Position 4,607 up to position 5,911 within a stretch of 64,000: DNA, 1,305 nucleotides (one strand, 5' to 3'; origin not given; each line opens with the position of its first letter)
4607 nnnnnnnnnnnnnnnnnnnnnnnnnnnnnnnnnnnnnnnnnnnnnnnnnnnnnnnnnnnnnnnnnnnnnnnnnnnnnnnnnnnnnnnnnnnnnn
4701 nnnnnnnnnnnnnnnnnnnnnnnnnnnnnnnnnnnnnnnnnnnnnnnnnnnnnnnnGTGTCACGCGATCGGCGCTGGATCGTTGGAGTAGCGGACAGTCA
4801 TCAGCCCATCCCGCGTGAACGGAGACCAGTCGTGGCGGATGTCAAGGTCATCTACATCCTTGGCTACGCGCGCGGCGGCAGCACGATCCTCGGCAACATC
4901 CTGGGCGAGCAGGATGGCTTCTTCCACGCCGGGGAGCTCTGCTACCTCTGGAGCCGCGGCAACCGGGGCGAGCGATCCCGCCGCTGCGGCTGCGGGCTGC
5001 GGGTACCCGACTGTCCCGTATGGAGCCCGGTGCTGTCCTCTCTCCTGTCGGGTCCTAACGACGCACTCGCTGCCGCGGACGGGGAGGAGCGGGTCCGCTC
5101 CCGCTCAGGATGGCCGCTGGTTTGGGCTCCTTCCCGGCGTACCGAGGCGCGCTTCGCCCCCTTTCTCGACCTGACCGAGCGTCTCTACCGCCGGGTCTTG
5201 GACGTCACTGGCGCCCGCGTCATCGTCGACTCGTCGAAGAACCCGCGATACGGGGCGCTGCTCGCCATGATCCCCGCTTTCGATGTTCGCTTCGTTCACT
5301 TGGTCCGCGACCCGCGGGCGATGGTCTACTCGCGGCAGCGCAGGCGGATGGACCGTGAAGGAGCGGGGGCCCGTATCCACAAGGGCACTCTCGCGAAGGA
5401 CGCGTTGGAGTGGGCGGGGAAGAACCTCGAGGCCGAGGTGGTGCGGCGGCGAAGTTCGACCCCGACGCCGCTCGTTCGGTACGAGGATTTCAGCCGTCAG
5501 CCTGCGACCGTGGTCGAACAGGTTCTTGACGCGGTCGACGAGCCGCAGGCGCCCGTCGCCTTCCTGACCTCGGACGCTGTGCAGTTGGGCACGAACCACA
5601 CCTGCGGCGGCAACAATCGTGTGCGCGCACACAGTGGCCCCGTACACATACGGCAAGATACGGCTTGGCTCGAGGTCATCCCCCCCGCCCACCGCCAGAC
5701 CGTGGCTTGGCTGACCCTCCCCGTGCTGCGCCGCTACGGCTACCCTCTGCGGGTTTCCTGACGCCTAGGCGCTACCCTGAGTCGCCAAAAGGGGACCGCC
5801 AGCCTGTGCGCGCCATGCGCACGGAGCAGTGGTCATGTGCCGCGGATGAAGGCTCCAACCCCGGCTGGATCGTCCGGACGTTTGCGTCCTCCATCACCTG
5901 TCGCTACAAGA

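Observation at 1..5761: senABC-like organoselenium (selenoneine-type) biosynthesis locus with extra uncharacterised partners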

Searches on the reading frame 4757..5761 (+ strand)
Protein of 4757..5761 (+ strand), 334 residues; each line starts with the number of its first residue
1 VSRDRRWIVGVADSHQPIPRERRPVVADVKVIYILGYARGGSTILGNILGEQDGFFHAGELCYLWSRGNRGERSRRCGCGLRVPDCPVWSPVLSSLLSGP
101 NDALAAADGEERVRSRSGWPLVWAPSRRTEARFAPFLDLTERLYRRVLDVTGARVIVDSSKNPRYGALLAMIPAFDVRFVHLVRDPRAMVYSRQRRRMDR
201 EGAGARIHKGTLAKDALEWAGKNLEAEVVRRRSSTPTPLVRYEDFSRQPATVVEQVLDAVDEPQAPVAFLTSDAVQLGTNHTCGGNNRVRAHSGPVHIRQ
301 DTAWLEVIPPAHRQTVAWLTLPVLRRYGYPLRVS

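Call 6: search_protein_families(library=ncbifam, proteins=[window:4757-5761:+], max_evalue=0.001)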
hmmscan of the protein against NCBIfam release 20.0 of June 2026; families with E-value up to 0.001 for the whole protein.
window:4757-5761:+ (334 aa): 0 families

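Call 7: search_protein_families(library=pfam, proteins=[window:4757-5761:+], max_evalue=0.001)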
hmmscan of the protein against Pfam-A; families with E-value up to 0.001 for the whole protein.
window:4757-5761:+ (334 aa): 1 family
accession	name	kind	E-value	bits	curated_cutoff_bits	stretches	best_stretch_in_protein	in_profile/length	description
PF13469.12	Sulfotransfer_3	-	1.9e-10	41.8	27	1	32-263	2-213/216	Sulfotransferase family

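Call 16: find_homologous_proteins(query=window:4757-5761:+, max_evalue=0.001)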
Query window:4757-5761:+ (334 aa): 4562 proteins with E <= 0.001 among 8000 candidates; the best 120 are listed.
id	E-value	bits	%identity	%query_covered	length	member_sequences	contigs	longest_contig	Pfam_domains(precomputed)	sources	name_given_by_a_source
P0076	3.7e-207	705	100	93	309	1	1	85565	PF13469.13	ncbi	ncbi:MAG: sulfotransferase [Nitriliruptorales bacterium]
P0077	2.2e-156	538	76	93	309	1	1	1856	PF13469.13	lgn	-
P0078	2.1e-148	512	73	93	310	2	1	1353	PF13469.13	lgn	-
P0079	3.0e-147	508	73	93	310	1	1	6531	PF13469.13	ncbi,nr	ncbi:MAG: sulfotransferase [Actinomycetota bacterium]|nr:sulfotransferase [Actinomycetota bacterium]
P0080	2.7e-65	239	45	91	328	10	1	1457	PF13469.13,PF00685.34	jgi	jgi:hypothetical protein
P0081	7.8e-65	237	44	91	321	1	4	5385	PF13469.13,PF00685.34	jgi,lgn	jgi:hypothetical protein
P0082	1.6e-64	236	42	91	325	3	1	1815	PF13469.13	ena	-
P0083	3.7e-64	235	43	92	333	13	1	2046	PF13469.13,PF00685.34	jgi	jgi:hypothetical protein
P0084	5.0e-64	235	43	91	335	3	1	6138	PF13469.13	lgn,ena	-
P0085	8.4e-64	234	41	97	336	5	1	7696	PF13469.13,PF00685.34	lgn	-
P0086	1.2e-63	233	42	92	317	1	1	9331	PF13469.13,PF00685.34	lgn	-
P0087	2.8e-63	232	44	91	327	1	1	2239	PF13469.13,PF00685.34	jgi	jgi:hypothetical protein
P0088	2.9e-63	232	44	92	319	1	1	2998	PF13469.13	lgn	-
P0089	6.7e-63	231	42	91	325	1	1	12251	PF13469.13,PF00685.34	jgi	jgi:hypothetical protein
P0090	2.4e-62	229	40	91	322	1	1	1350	PF13469.13,PF00685.34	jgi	jgi:hypothetical protein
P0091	3.5e-62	229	42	95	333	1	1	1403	PF13469.13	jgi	jgi:hypothetical protein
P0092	3.7e-62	228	44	92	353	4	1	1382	PF13469.13,PF00685.34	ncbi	-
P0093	4.1e-62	228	46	91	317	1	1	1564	PF13469.13,PF00685.34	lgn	-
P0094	6.6e-62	228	41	91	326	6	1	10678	PF13469.13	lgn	-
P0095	6.7e-62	228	45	91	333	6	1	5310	PF13469.13,PF00685.34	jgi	-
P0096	6.9e-62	228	42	92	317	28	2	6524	PF13469.13,PF00685.34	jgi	-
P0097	7.3e-62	227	41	91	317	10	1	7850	PF13469.13,PF00685.34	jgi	jgi:hypothetical protein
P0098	1.1e-61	227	42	92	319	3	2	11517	PF13469.13,PF00685.34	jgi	jgi:hypothetical protein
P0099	1.2e-61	227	42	91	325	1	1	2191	PF13469.13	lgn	-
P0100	1.9e-61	226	40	91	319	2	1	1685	PF13469.13,PF00685.34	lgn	-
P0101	2.1e-61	226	43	91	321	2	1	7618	PF13469.13,PF00685.34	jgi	jgi:hypothetical protein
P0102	2.1e-61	226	39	91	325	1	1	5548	PF13469.13,PF00685.34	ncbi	-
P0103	2.7e-61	226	41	92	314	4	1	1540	PF13469.13,PF00685.34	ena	-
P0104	2.8e-61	226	40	93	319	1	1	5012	PF13469.13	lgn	-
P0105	2.8e-61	226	42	96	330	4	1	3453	PF13469.13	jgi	-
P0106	3.3e-61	225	42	91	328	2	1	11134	PF13469.13,PF00685.34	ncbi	ncbi:MAG: sulfotransferase [Actinomycetota bacterium]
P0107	3.7e-61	225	41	92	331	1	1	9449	PF13469.13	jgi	jgi:hypothetical protein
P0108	4.5e-61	225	44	91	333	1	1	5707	PF13469.13,PF00685.34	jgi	jgi:hypothetical protein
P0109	4.6e-61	225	40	90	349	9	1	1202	PF13469.13,PF00685.34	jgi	jgi:Sulfotransferase family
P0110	4.6e-61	225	43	91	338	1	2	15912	PF13469.13,PF00685.34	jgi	jgi:hypothetical protein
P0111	5.3e-61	225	42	90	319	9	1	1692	PF13469.13,PF00685.34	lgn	-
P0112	5.8e-61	225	41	91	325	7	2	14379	PF13469.13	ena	-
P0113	6.6e-61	224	42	96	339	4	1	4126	PF13469.13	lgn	-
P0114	7.6e-61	224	40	91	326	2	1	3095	PF13469.13,PF00685.34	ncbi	-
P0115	7.7e-61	224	43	91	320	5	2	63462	PF13469.13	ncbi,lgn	-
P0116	8.5e-61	224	42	91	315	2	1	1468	PF13469.13,PF00685.34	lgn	-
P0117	9.3e-61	224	41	96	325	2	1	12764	PF13469.13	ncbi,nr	ncbi:MAG: sulfotransferase [Actinomycetota bacterium]|nr:sulfotransferase [Actinomycetota bacterium]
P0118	9.6e-61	224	41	94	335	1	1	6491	PF13469.13,PF00685.34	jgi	jgi:hypothetical protein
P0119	1.0e-60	224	41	91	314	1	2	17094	PF13469.13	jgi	jgi:hypothetical protein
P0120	1.2e-60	223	42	93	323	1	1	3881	PF13469.13,PF00685.34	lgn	-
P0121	1.5e-60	223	44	90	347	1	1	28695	PF13469.13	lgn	-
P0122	1.6e-60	223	41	91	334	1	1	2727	PF13469.13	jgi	jgi:hypothetical protein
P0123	1.7e-60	223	44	91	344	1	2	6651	PF13469.13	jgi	jgi:hypothetical protein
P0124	1.9e-60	223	42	91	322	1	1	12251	PF13469.13,PF00685.34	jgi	jgi:hypothetical protein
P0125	2.6e-60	222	40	92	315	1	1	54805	PF13469.13,PF00685.34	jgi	jgi:hypothetical protein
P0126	2.8e-60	222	42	91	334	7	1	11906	PF13469.13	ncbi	-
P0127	2.9e-60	222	40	91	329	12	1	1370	PF13469.13,PF00685.34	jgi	jgi:hypothetical protein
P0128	3.3e-60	222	41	96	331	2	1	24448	PF13469.13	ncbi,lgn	-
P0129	3.5e-60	222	40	91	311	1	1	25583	PF13469.13,PF00685.34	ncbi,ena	-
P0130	3.6e-60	222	42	92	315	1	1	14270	PF13469.13,PF00685.34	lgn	-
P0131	3.7e-60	222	43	95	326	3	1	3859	PF13469.13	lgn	-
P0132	3.8e-60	222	41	91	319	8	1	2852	PF13469.13,PF00685.34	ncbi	-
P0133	4.3e-60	222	43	91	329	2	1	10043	PF13469.13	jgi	-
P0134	5.0e-60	221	42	92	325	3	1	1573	PF13469.13,PF00685.34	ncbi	-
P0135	5.3e-60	221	42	91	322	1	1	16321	PF13469.13,PF00685.34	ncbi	ncbi:MAG: sulfotransferase [Actinomycetota bacterium]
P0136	5.7e-60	221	43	91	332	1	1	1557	PF13469.13,PF00685.34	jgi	jgi:hypothetical protein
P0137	6.8e-60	221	43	91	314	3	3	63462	PF13469.13,PF00685.34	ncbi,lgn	-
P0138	6.9e-60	221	41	90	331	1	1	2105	PF13469.13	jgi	jgi:hypothetical protein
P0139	7.0e-60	221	41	92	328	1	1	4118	PF13469.13,PF00685.34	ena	-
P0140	8.8e-60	221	42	92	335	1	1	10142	PF13469.13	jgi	jgi:hypothetical protein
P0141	9.0e-60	221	42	91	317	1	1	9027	PF13469.13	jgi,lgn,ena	-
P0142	9.2e-60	221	39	91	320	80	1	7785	PF13469.13,PF00685.34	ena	-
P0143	1.0e-59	220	41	90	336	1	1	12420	PF13469.13,PF00685.34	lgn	-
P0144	1.1e-59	220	44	91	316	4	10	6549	PF13469.13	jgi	jgi:hypothetical protein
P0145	1.4e-59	220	42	91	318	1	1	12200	PF13469.13,PF00685.34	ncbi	ncbi:MAG: sulfotransferase [Actinomycetota bacterium]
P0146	1.5e-59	220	42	90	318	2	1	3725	PF13469.13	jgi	-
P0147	1.6e-59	220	40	93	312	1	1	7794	PF13469.13,PF00685.34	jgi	jgi:hypothetical protein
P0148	1.7e-59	220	38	90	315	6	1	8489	PF13469.13,PF00685.34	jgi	jgi:hypothetical protein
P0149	1.7e-59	220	41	91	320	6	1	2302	PF13469.13,PF00685.34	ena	-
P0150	1.8e-59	220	39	91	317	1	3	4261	PF13469.13,PF00685.34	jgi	jgi:hypothetical protein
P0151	1.9e-59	220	41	90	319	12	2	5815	PF13469.13,PF00685.34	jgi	jgi:hypothetical protein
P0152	1.9e-59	220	39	91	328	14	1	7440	PF13469.13,PF00685.34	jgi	-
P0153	2.0e-59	219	42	92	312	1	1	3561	PF13469.13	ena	-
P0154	2.1e-59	219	41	90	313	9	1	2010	PF13469.13,PF00685.34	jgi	jgi:hypothetical protein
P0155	2.1e-59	219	41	91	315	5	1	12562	PF13469.13,PF00685.34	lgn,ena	-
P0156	2.2e-59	219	40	90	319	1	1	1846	PF13469.13,PF00685.34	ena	-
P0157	2.5e-59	219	43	90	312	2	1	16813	PF13469.13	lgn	-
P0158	2.5e-59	219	43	90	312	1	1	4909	PF13469.13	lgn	-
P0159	2.8e-59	219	43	90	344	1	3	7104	PF13469.13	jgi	jgi:hypothetical protein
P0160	2.9e-59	219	42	91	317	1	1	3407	PF13469.13,PF00685.34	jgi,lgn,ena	-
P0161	3.2e-59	219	39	91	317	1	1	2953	PF13469.13,PF00685.34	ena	-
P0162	3.3e-59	219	42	90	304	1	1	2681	PF13469.13,PF00685.34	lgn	-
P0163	3.5e-59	219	39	97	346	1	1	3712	PF13469.13,PF00685.34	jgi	jgi:hypothetical protein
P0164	3.5e-59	219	41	89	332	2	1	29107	PF13469.13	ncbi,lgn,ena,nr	ncbi:MAG TPA: sulfotransferase [Acidimicrobiia bacterium]|nr:sulfotransferase [Acidimicrobiia bacter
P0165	3.6e-59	219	39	94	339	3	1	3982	PF13469.13,PF00685.34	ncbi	-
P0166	4.3e-59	218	41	91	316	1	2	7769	PF13469.13,PF00685.34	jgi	jgi:hypothetical protein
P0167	4.5e-59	218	38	91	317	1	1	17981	PF13469.13,PF00685.34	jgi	-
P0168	4.6e-59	218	39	91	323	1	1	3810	PF13469.13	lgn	-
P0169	6.3e-59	218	42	92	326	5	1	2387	PF13469.13,PF00685.34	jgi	jgi:hypothetical protein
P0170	6.6e-59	218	38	91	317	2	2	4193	PF13469.13,PF00685.34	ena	-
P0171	7.7e-59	218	42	90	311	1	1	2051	PF13469.13,PF00685.34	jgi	jgi:hypothetical protein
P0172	9.3e-59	217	39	91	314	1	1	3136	PF13469.13,PF00685.34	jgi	jgi:hypothetical protein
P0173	9.4e-59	217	40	91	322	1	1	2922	PF13469.13,PF00685.34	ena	-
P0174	9.6e-59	217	42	90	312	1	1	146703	PF13469.13,PF00685.34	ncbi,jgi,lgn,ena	-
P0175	9.9e-59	217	43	92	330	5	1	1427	PF13469.13,PF00685.34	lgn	-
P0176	1.0e-58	217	42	92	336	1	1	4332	PF13469.13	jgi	jgi:Sulfotransferase family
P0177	1.1e-58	217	42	91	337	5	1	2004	PF13469.13,PF00685.34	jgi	jgi:hypothetical protein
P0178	1.1e-58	217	40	91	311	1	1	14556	PF13469.13,PF00685.34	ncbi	-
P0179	1.2e-58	217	42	91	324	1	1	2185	PF13469.13,PF00685.34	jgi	jgi:Sulfotransferase family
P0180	1.2e-58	217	38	95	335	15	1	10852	PF13469.13,PF00685.34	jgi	-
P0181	1.2e-58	217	39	91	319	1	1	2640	PF13469.13,PF00685.34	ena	-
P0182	1.3e-58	217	42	91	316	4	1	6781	PF13469.13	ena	-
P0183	1.5e-58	217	40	98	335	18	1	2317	PF13469.13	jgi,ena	-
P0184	1.5e-58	217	42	91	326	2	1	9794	PF13469.13,PF00685.34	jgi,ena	jgi:hypothetical protein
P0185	1.6e-58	217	43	91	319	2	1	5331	PF13469.13,PF00685.34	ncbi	ncbi:MAG: sulfotransferase [Actinomycetota bacterium]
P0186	1.6e-58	216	40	91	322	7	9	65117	PF13469.13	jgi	jgi:hypothetical protein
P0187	1.6e-58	216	38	91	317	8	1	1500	PF13469.13,PF00685.34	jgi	-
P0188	1.7e-58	216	43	91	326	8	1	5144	PF13469.13,PF00685.34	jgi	jgi:hypothetical protein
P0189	1.7e-58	216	41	90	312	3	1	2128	PF13469.13,PF00685.34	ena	-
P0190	1.7e-58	216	40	91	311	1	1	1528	PF13469.13,PF00685.34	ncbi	-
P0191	1.8e-58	216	40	92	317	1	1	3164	PF13469.13,PF00685.34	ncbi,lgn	-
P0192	1.9e-58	216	40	91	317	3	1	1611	PF13469.13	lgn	-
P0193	2.0e-58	216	41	92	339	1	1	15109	PF13469.13,PF00685.34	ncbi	-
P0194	2.0e-58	216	42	91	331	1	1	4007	PF13469.13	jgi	jgi:hypothetical protein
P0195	2.0e-58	216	43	91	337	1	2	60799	PF13469.13,PF00685.34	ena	-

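Call 17: find_encoding_contigs(protein=P0076, flank=10000, max_places=3)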
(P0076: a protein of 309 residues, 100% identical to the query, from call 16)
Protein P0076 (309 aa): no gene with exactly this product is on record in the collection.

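Call 20: find_encoding_contigs(protein=P0079, flank=10000, max_places=3)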
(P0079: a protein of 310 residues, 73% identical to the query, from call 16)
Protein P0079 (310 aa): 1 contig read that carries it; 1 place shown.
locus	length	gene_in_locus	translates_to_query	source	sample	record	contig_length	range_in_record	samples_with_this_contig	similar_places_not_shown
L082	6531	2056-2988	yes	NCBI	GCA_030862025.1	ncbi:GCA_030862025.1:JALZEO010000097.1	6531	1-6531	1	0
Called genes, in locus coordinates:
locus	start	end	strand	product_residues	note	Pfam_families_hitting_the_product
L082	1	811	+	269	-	PF09335:VTT_dom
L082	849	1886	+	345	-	-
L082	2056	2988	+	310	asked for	PF13469:Sulfotransfer_3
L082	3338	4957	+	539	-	PF00682:HMGL-like, PF22617:HCS_D2, PF08502:LeuA_dimer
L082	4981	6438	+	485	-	PF00330:Aconitase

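Call 57: find_encoding_contigs(protein=P0174, flank=6000, max_places=2)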
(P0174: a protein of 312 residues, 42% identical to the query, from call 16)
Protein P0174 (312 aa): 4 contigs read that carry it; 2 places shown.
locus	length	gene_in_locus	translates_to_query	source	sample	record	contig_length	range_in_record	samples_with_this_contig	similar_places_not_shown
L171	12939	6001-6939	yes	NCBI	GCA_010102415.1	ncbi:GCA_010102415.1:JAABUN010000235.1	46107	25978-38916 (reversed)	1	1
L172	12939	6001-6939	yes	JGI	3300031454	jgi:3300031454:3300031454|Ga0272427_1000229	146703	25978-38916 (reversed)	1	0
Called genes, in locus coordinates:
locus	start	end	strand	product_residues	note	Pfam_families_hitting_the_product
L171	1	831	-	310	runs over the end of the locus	-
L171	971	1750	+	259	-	PF14344:DUF4397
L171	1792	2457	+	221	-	PF04203:Sortase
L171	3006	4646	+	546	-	PF02706:Wzz, PF01656:CbiA (weak), PF10609:ParA (weak), PF13614:AAA_31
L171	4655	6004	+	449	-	PF01943:Polysacc_synt, PF13440:Polysacc_synt_3 (weak), PF01554:MatE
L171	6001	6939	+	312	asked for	PF13469:Sulfotransfer_3, PF00685:Sulfotransfer_1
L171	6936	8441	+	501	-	-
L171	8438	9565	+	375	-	PF13439:Glyco_transf_4, PF20706:GT4-conflict (weak), PF00534:Glycos_transf_1, PF13692:Glyco_trans_1_4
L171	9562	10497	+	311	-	PF00535:Glycos_transf_2, PF10111:Glyco_tranf_2_2, PF13641:Glyco_tranf_2_3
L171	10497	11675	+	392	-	PF20706:GT4-conflict, PF13439:Glyco_transf_4, PF13579:Glyco_trans_4_4, PF00534:Glycos_transf_1, PF13692:Glyco_trans_1_4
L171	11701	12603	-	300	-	PF07993:NAD_binding_4 (faint), PF16363:GDP_Man_Dehyd (faint), PF01370:Epimerase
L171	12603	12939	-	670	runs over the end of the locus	-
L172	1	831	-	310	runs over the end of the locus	-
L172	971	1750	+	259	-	PF14344:DUF4397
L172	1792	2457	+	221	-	PF04203:Sortase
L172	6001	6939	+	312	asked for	PF13469:Sulfotransfer_3, PF00685:Sulfotransfer_1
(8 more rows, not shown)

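Call 58: find_encoding_contigs(protein=P0115, flank=6000, max_places=2)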
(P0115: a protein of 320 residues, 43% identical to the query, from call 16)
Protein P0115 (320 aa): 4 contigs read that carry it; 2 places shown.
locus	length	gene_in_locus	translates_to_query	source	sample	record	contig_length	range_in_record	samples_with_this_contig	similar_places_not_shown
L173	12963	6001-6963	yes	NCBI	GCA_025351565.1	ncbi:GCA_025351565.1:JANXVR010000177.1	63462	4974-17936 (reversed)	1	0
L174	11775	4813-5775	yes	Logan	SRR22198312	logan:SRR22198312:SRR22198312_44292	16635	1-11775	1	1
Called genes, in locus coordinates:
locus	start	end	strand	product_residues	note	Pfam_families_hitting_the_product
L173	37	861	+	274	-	PF00685:Sulfotransfer_1 (weak)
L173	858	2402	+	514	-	PF02706:Wzz, PF10609:ParA (faint), PF01656:CbiA, PF06564:CBP_BcsQ, PF13614:AAA_31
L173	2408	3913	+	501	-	PF04932:Wzy_C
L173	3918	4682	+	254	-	-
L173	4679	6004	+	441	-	PF13440:Polysacc_synt_3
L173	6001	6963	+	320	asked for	PF13469:Sulfotransfer_3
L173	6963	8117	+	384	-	PF13439:Glyco_transf_4, PF13579:Glyco_trans_4_4, PF00534:Glycos_transf_1, PF13692:Glyco_trans_1_4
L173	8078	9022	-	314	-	PF00685:Sulfotransfer_1 (weak), PF13469:Sulfotransfer_3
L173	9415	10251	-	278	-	PF00685:Sulfotransfer_1, PF13469:Sulfotransfer_3 (faint)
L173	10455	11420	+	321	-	-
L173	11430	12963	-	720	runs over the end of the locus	PF01833:TIG (weak), PF20144:TIG_SUH (faint), PF01833:TIG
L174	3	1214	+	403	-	?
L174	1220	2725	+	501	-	PF04932:Wzy_C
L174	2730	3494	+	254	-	-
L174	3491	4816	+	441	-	PF13440:Polysacc_synt_3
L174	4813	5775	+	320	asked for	PF13469:Sulfotransfer_3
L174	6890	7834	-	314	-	PF00685:Sulfotransfer_1 (weak), PF13469:Sulfotransfer_3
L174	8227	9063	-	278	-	PF00685:Sulfotransfer_1, PF13469:Sulfotransfer_3 (faint)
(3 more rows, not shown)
